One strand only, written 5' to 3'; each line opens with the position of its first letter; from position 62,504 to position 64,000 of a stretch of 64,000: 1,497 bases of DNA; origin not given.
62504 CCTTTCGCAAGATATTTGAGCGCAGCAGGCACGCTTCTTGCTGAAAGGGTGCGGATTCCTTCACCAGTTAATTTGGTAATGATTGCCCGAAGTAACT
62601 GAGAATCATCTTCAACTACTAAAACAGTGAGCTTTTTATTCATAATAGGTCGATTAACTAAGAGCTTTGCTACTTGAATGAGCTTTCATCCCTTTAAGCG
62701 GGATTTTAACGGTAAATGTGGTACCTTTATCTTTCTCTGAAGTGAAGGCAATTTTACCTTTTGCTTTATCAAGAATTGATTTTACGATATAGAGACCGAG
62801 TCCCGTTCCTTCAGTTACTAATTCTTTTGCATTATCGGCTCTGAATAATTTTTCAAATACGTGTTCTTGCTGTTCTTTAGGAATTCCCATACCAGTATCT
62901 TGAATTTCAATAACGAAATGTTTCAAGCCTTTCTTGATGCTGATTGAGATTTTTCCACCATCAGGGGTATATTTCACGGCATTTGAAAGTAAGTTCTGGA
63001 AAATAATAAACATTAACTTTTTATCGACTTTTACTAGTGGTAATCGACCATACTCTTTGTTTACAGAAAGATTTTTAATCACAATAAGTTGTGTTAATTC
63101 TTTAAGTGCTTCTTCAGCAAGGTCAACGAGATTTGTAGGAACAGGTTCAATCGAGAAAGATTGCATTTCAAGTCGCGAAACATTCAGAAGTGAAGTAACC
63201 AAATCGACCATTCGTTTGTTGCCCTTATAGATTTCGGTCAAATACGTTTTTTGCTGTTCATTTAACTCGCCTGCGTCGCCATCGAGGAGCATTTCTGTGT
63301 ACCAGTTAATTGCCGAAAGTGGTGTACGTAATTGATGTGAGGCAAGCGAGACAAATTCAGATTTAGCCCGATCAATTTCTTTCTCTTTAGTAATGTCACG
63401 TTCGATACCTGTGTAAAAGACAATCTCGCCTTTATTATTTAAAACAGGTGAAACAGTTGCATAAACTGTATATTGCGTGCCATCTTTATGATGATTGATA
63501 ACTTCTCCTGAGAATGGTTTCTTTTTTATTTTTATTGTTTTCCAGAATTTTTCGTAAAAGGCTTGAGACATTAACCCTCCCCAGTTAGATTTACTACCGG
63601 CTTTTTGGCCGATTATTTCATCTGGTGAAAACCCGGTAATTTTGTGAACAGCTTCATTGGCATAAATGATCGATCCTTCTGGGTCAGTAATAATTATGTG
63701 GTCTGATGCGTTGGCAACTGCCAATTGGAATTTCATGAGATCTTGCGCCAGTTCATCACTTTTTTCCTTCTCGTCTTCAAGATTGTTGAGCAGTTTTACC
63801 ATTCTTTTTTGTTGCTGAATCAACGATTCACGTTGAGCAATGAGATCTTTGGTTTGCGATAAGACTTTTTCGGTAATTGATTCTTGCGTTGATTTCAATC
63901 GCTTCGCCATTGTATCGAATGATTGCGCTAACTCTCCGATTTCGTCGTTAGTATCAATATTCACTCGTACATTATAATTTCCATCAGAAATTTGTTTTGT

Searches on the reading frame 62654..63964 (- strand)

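Call 24: search_protein_families(library=pfam, proteins=[window:62654-63964:-], max_evalue=0.0001)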
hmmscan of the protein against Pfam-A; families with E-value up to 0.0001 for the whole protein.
window:62654-63964:- (436 aa): 8 families
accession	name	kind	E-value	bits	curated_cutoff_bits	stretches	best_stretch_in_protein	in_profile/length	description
PF02518.31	HATPase_c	-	1.8e-28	99.6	26.4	1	315-424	3-110/111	Histidine kinase-, DNA gyrase B-, and HSP90-like ATPase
PF13426.13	PAS_9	-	1.5e-17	64.2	27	1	88-193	2-103/103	PAS domain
PF00512.31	HisKA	-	5.6e-17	62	26.9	1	200-266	1-64/66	His Kinase A (phospho-acceptor) domain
PF00989.32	PAS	-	5.5e-12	46.1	22.6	1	79-191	3-113/113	PAS fold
PF08448.16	PAS_4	-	3.6e-11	43.7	23.1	1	85-195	3-109/110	PAS fold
PF08447.18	PAS_3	-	1.2e-10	42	25.6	1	99-187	1-88/89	PAS fold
PF00672.30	HAMP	-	3e-05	24.7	25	1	3-24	31-52/53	HAMP domain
PF14501.12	HATPase_c_5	-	5.7e-05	23.4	22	0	319-421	7-99/102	GHKL domain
